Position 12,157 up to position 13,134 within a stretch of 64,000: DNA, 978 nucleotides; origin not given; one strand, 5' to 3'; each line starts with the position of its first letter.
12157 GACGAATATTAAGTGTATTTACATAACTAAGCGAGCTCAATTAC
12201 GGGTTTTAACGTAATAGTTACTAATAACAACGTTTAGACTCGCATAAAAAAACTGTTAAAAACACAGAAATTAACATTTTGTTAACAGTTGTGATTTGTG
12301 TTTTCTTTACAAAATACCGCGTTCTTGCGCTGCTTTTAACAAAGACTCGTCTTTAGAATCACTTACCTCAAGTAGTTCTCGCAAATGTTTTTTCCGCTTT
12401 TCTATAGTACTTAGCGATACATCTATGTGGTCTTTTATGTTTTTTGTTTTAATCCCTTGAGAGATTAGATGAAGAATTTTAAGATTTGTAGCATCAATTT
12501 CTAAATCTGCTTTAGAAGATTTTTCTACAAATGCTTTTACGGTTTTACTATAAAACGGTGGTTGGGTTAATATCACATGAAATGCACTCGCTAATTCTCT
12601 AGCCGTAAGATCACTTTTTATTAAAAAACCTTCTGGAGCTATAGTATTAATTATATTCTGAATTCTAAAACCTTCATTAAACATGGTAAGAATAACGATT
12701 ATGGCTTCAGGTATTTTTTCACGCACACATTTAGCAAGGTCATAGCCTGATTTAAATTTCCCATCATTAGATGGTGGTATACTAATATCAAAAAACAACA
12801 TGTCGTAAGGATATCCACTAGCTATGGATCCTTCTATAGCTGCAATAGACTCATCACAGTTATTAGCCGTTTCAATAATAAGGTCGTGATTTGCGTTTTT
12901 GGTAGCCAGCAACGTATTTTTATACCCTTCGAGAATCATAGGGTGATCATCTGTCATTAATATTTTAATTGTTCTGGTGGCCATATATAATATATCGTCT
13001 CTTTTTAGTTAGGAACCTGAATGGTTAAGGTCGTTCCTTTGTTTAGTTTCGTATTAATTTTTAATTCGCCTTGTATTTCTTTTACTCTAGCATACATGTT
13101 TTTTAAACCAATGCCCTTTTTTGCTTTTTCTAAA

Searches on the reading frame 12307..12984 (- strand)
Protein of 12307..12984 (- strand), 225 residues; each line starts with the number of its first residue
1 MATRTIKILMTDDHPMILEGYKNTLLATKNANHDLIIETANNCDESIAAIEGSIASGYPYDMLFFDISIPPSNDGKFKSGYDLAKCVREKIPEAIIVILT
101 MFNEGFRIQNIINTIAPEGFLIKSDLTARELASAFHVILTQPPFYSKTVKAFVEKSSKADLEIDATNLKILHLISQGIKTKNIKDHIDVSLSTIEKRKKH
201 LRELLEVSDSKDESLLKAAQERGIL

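Call 7: search_protein_families(library=pfam, proteins=[window:12307-12984:-])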
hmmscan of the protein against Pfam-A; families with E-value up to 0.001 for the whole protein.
window:12307-12984:- (225 aa): 1 family
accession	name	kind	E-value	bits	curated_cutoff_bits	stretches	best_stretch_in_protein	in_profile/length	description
PF00072.30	Response_reg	-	8e-06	26.4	30.2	1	8-123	1-99/111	Response regulator receiver domain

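Call 11: find_homologous_proteins(query=window:12307-12984:-, max_evalue=1e-20)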
Query window:12307-12984:- (225 aa): 947 proteins with E <= 1e-20 among 1307 candidates; the best 120 are listed.
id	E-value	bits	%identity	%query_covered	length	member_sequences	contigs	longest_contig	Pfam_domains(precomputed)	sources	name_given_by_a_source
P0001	4.7e-128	443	91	100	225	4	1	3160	-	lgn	-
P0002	2.3e-121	421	89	96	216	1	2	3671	-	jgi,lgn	-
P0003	8.2e-119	413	84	100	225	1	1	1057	-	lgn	-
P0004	3.5e-114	398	84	96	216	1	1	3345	-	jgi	-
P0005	1.1e-111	389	80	100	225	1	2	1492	PF00072.31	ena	-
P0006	4.3e-106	371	77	100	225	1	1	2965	PF00072.31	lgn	-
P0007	2.5e-84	300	62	99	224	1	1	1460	PF00072.31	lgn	-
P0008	7.0e-84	299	61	99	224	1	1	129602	PF00072.31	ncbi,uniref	ncbi:DNA-binding response regulator [Hyunsoonleella rubra]|uniref:DNA-binding response regulator n=1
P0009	1.3e-83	298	61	99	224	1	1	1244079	PF00072.31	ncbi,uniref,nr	ncbi:response regulator transcription factor [Hyunsoonleella sp. SJ7]|uniref:Response regulator tran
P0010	2.8e-83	297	59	98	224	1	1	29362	PF00072.31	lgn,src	-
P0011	3.1e-83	296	61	99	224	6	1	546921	PF00072.31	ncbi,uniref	ncbi:DNA-binding response regulator [Thalassobellus citreus]|uniref:DNA-binding response regulator n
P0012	3.5e-83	296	60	98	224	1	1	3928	PF00072.31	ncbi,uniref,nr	ncbi:DNA-binding response regulator [Xanthomarina sp.]|uniref:DNA-binding response regulator n=1 Tax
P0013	3.7e-83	296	61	99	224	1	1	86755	PF00072.31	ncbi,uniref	ncbi:response regulator [Snuella lapsa]|uniref:Nitrate respiration regulation response regulator Nre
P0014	6.3e-83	295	60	99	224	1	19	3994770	PF00072.31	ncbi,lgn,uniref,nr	ncbi:transcriptional regulator [Pseudalgibacter alginicilyticus]|uniref:Transcriptional regulator n=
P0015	8.8e-83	295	61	98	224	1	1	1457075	PF00072.31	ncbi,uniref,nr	ncbi:response regulator transcription factor [Bizionia arctica]|uniref:DNA-binding response regulato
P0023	4.1e-82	293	62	98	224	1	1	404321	PF00072.31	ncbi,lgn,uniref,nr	ncbi:response regulator [Xanthomarina spongicola]|uniref:DNA-binding NarL/FixJ family response regul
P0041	2.0e-81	291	60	100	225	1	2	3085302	PF00072.31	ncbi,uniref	ncbi:DNA-binding response regulator [Mangrovimonas cancribranchiae]|uniref:Response regulator n=1 Ta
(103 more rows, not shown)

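Call 13: find_encoding_contigs(protein=P0001, flank=10000, max_places=4)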
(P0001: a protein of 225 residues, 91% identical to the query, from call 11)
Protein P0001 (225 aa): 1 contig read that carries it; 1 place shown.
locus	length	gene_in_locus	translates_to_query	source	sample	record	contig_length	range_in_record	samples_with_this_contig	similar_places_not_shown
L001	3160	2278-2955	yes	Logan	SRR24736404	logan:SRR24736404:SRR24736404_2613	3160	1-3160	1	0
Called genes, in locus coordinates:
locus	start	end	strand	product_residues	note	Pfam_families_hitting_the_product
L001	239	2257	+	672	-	PF00515:TPR_1 (faint), PF13176:TPR_7 (faint), PF13424:TPR_12 (weak), PF07730:HisKA_3 (faint), PF02518:HATPase_c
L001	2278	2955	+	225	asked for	-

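Call 14: find_encoding_contigs(protein=P0002, flank=10000, max_places=4)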
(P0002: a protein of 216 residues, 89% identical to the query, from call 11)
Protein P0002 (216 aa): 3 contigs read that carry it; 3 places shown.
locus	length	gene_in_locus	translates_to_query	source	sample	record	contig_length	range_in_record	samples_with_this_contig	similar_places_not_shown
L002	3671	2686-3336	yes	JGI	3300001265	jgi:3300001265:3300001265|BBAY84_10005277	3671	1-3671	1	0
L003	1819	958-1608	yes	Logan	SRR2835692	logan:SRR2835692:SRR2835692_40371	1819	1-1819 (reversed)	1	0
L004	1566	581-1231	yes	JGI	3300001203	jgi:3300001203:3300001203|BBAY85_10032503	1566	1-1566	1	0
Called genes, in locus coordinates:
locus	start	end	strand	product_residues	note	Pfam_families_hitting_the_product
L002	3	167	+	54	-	?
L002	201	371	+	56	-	-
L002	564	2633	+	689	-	PF13424:TPR_12, PF07730:HisKA_3 (faint), PF02518:HATPase_c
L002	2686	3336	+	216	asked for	-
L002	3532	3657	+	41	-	-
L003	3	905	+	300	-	?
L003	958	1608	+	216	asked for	-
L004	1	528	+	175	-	?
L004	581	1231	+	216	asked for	-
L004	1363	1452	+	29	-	-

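Call 15: find_encoding_contigs(protein=P0008, flank=10000, max_places=2)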
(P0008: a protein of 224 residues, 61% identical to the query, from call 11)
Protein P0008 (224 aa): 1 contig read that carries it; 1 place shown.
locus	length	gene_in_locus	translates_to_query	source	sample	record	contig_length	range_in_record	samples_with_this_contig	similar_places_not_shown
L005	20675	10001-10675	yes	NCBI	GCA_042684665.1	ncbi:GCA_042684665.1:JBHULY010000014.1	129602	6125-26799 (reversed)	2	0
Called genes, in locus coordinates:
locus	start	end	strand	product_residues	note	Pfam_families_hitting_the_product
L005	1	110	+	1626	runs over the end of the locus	PF26628:DUF8202, PF02210:Laminin_G_2 (weak), PF13385:Laminin_G_3, PF18962:Por_Secre_tail (weak)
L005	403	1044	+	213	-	PF00392:GntR, PF07729:FCD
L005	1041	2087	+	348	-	PF00180:Iso_dh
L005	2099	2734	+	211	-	PF04199:Cyclase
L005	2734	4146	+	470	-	PF07005:SBD_N, PF17042:NBD_C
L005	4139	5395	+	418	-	PF07690:MFS_1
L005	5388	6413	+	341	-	PF01408:GFO_IDH_MocA, PF02894:GFO_IDH_MocA_C, PF22725:GFO_IDH_MocA_C3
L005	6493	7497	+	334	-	PF00356:LacI, PF00532:Peripla_BP_1, PF13407:Peripla_BP_4, PF13377:Peripla_BP_3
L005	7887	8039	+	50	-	-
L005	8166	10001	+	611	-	PF13424:TPR_12 (weak), PF02518:HATPase_c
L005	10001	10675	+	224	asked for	PF00072:Response_reg (weak)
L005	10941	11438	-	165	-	PF04306:DUF456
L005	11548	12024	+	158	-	-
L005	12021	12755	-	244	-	PF12811:BaxI_1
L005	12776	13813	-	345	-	PF00535:Glycos_transf_2, PF13506:Glyco_transf_21, PF13641:Glyco_tranf_2_3, PF13704:Glyco_tranf_2_4 (weak), PF13632:Glyco_trans_2_3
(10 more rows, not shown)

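Call 22: find_encoding_contigs(protein=P0014, flank=10000, max_places=1)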
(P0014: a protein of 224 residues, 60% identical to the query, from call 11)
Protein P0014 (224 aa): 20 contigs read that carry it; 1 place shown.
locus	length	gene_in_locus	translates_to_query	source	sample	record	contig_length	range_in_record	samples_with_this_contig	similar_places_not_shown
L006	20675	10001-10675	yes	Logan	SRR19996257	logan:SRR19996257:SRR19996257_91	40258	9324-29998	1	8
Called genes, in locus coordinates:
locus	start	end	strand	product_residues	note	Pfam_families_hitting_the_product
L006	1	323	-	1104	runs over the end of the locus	PF13620:CarboxypepD_reg, PF13715:CarbopepD_reg_2, PF07715:Plug, PF00593:TonB_dep_Rec_b-barrel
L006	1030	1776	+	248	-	PF00657:Lipase_GDSL, PF13472:Lipase_GDSL_2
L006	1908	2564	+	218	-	PF06452:CBM9_1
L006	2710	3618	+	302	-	PF00483:NTP_transferase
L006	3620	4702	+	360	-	PF01636:APH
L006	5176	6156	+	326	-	PF01408:GFO_IDH_MocA, PF22725:GFO_IDH_MocA_C3, PF02894:GFO_IDH_MocA_C (weak)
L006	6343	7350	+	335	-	PF00356:LacI, PF01381:HTH_3 (faint), PF00532:Peripla_BP_1, PF13407:Peripla_BP_4, PF13377:Peripla_BP_3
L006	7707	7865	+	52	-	-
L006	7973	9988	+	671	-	PF00515:TPR_1 (weak), PF13374:TPR_10 (faint), PF13424:TPR_12, PF02518:HATPase_c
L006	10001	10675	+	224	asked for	PF00072:Response_reg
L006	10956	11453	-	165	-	PF04306:DUF456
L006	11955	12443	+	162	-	-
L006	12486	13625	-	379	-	PF13506:Glyco_transf_21, PF13641:Glyco_tranf_2_3, PF00535:Glycos_transf_2, PF13632:Glyco_trans_2_3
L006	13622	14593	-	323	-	-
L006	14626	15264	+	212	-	PF13505:OMP_b-brl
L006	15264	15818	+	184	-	PF02075:RuvC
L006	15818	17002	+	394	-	PF04055:Radical_SAM, PF06969:HemN_C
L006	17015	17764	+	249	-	PF04199:Cyclase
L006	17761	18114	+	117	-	PF14079:DUF4260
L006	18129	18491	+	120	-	PF04237:YjbR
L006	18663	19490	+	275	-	-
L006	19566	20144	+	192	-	PF03831:YjdM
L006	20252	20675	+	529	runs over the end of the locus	PF00171:Aldedh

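Call 23: find_encoding_contigs(protein=P0015, flank=10000, max_places=1)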
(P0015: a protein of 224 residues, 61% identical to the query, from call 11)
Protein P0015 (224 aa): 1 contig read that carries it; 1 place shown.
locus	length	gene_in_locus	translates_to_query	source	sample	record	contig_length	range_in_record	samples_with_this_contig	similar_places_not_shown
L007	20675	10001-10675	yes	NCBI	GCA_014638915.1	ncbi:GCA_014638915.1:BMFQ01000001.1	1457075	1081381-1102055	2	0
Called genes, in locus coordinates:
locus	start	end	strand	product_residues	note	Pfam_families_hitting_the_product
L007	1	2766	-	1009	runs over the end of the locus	PF23759:GBD_T9SS_assoc, PF18962:Por_Secre_tail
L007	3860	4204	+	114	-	PF02311:AraC_binding (weak), PF07883:Cupin_2 (weak)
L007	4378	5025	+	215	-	-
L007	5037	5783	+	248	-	PF05239:PRC (faint)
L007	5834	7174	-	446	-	PF10011:DUF2254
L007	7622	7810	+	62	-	-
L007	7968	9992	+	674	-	PF13424:TPR_12 (faint), PF07730:HisKA_3 (weak), PF02518:HATPase_c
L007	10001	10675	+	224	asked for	PF00072:Response_reg (weak)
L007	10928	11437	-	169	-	PF04306:DUF456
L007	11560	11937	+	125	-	PF03965:Penicillinase_R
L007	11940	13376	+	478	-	PF05569:Peptidase_M56, PF03544:TonB_C (weak)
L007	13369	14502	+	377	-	PF12895:ANAPC3 (faint), PF00515:TPR_1 (faint), PF07719:TPR_2 (faint), PF13174:TPR_6 (faint), PF13176:TPR_7 (faint), PF13181:TPR_8 (faint), PF24575:TPR_Slam (weak), PF14559:TPR_19 (weak), +7 more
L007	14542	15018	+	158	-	-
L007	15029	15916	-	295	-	-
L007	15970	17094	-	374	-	PF13506:Glyco_transf_21, PF00535:Glycos_transf_2, PF10111:Glyco_tranf_2_2 (weak), PF13641:Glyco_tranf_2_3, PF13632:Glyco_trans_2_3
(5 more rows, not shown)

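Call 24: find_encoding_contigs(protein=P0023, flank=10000, max_places=1)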
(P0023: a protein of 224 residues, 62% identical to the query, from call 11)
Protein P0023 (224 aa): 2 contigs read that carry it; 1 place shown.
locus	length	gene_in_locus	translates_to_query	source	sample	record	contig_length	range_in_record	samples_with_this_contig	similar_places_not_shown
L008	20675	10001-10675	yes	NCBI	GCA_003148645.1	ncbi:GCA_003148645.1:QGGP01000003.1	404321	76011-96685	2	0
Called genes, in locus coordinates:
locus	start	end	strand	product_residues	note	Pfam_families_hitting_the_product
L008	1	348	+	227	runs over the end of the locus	PF19765:DUF6252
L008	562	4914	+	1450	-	PF00929:RNase_T, PF02811:PHP, PF07733:DNA_pol3_alpha, PF17657:DNA_pol3_finger, PF14579:HHH_6, PF01336:tRNA_anti-codon (faint)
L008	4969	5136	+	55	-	-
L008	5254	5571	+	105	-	PF00085:Thioredoxin, PF14595:Thioredoxin_9 (weak), PF08534:Redoxin (faint), PF13098:Thioredoxin_2, PF13905:Thioredoxin_8 (faint)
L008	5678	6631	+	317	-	PF01882:DUF58, PF13519:VWA_2 (weak)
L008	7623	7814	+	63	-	-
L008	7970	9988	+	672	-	PF13424:TPR_12 (weak), PF07730:HisKA_3 (faint), PF02518:HATPase_c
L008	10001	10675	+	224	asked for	PF00072:Response_reg (faint)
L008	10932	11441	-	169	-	PF04306:DUF456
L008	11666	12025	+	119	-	PF03965:Penicillinase_R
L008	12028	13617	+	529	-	PF05569:Peptidase_M56, PF03544:TonB_C (weak)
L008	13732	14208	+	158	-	-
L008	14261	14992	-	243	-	PF12811:BaxI_1, PF01027:Bax1-I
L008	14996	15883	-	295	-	-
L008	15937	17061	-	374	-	PF13506:Glyco_transf_21, PF00535:Glycos_transf_2, PF13641:Glyco_tranf_2_3, PF13632:Glyco_trans_2_3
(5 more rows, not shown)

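Call 25: find_encoding_contigs(protein=P0041, flank=10000, max_places=1)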
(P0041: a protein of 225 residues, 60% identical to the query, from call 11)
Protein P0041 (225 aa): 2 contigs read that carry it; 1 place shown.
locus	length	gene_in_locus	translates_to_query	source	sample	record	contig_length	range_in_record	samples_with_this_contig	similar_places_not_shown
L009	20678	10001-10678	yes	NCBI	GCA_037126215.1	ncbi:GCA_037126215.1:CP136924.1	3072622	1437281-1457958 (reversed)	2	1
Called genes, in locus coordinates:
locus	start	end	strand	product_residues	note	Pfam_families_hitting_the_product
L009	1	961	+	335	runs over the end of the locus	PF19765:DUF6252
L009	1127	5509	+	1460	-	PF00929:RNase_T, PF02811:PHP, PF07733:DNA_pol3_alpha, PF17657:DNA_pol3_finger, PF14579:HHH_6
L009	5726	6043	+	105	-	PF00085:Thioredoxin, PF00578:AhpC-TSA (weak), PF08534:Redoxin (faint), PF13098:Thioredoxin_2, PF13905:Thioredoxin_8 (faint)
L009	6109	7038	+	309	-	PF01882:DUF58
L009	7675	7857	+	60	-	-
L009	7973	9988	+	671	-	PF13176:TPR_7 (faint), PF00515:TPR_1 (faint), PF13374:TPR_10 (faint), PF13424:TPR_12, PF07730:HisKA_3 (faint), PF02518:HATPase_c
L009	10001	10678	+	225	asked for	PF00072:Response_reg (weak)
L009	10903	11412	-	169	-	PF04306:DUF456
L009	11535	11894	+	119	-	PF03965:Penicillinase_R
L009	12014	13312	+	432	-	PF05569:Peptidase_M56, PF03544:TonB_C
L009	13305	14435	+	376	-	PF07719:TPR_2 (faint), PF13174:TPR_6 (faint), PF13176:TPR_7 (faint), PF13374:TPR_10 (faint), PF12895:ANAPC3 (weak), PF13181:TPR_8 (weak), PF00515:TPR_1 (weak), PF13181:TPR_8 (weak), +10 more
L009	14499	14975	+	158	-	-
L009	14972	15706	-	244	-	PF12811:BaxI_1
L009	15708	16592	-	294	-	PF13505:OMP_b-brl (weak)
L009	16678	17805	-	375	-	PF13506:Glyco_transf_21, PF00535:Glycos_transf_2, PF13641:Glyco_tranf_2_3, PF13704:Glyco_tranf_2_4 (faint), PF13632:Glyco_trans_2_3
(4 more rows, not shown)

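Call 48: search_solved_structures(query=window:12307-12984:-, max_evalue=0.001)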
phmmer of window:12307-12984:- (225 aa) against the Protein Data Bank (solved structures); distinct sequences matched with E-value up to 0.001: 10.
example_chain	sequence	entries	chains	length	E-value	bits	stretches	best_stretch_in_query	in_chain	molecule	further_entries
1a04_A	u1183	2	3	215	2.3e-08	37.2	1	7-214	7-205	NITRATE/NITRITE RESPONSE REGULATOR PROTEIN NARL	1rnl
6eo2_A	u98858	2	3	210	4.9e-08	36.1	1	6-205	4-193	Transcriptional regulatory protein RcsB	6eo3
5vxn_A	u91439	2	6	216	5.3e-08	36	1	6-206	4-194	Transcriptional regulatory protein RcsB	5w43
5o8y_A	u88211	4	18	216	5.3e-08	36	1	6-206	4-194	Transcriptional regulatory protein RcsB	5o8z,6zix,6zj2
5hev_A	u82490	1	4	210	2.9e-07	33.6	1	6-212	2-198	Response regulator protein VraR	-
5i4c_A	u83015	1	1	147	0.00014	24.9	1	6-157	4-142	Transcriptional regulatory protein RcsB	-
6zii_B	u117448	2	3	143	0.00019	24.4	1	6-156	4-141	Transcriptional regulatory protein RcsB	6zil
6swf_A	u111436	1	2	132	0.00024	24.1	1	7-123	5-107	Two-component response regulator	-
6swb_A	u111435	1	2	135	0.0003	23.8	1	7-123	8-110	Two-component response regulator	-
7ve6_A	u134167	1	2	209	0.00078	22.4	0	5-216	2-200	Response regulator protein VraR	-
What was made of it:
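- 12307..12984 (-): NarL/FixJ-type response-regulator gene directly upstream of the array; the inferred activator. It aligns over its full length to NarL, RcsB and VraR structures (call 48).
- Closest known: Qrr small RNAs of Vibrio. Different: Here the promoter is the Bacteroidota primary-sigma type, the regulator is NarL-type (call 48) and the copies are in tandem.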

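Call 70: search_protein_families(library=ncbifam, proteins=[window:12307-12984:-], max_evalue=0.01)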
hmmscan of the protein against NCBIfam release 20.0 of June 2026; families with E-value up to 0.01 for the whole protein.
window:12307-12984:- (225 aa): 11 families
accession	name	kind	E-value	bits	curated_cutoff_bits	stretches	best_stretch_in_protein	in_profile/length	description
NF052445.1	RespRegMctR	equivalog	5e-19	68.5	300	1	6-211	2-193/205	two-component system response regulator MctR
NF011896.0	PRK15369.1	equivalog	5.9e-12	45.6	242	1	5-209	3-196/211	two component system response regulator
NF007935.0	PRK10651.1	equivalog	6.2e-11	41.9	250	1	5-207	6-200/216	two-component system response regulator NarL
NF008098.0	PRK10840.1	equivalog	8.4e-11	41.8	235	1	5-205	3-193/216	response regulator transcription factor RcsB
NF047785.1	respo_reg_MadR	equivalog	1.6e-08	34.2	300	1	6-209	1-195/209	MadR family response regulator transcription factor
NF007708.0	PRK10403.1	equivalog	4.6e-07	29.5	343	1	5-206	6-194/215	nitrate/nitrite response regulator protein NarP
NF007403.0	PRK09935.1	equivalog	9.7e-07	28.6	271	1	7-200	5-187/210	fimbria biosynthesis transcriptional regulator FimZ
NF041830.1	RR_TF_ErdR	exception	2.8e-05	23.9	390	1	6-200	2-188/213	response regulator transcription factor ErdR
NF007419.0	PRK09958.1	equivalog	7e-05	22.5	251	1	9-208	4-189/204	acid-sensing system DNA-binding response regulator EvgA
NF007018.1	PRK09483.1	equivalog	0.00098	18.8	280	1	6-209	2-195/217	UvrY/SirA/GacA family response regulator transcription factor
NF007685.0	PRK10360.1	equivalog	0.0015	18.4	258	1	6-210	2-185/196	response regulator transcription factor UhpA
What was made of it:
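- On Qrr: The adjacent regulator aligns over its full length to NarL, RcsB and VraR (calls 48, 70).
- It aligns over its full length to NarL and RcsB (calls 48, 70).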

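Call 71: search_protein_families(library=pfam, proteins=[window:12307-12984:-, L006:7734-7865:+], max_evalue=1)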
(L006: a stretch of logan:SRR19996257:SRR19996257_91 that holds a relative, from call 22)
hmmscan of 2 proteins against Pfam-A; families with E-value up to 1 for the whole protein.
window:12307-12984:- (225 aa): 7 families
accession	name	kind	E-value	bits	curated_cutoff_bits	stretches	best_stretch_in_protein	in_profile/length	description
PF00072.30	Response_reg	-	8e-06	26.4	30.2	1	8-123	1-99/111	Response regulator receiver domain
PF00196.25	GerE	-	0.0098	15.9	23.5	1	168-209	8-49/57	Bacterial regulatory proteins, luxR family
PF19935.4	DUF6398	-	0.012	16.4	27.2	1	178-213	68-103/106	Domain of unknown function (DUF6398)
PF05064.18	Nsp1_C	-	0.035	14.4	24.1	1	169-219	56-106/114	Nsp1-like C-terminal region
PF10237.15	N6-adenineMlase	-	0.036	14.2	23.2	1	129-198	83-150/166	Probable N6-adenine methyltransferase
PF08279.18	HTH_11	-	0.16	12.3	25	0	169-205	4-43/55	HTH domain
PF13384.12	HTH_23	-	0.21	11.9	24.6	1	168-200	8-40/50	Homeodomain-like domain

L006:7734-7865:+ (43 aa): 1 family
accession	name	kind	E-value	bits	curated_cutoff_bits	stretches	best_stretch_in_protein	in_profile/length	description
PF13978.11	DUF4223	-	0.0073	16.6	27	1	2-29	3-29/54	Protein of unknown function (DUF4223)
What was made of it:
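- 12307..12984 (-): Receiver and weak GerE domain matches are in calls 7, 70 and 71.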
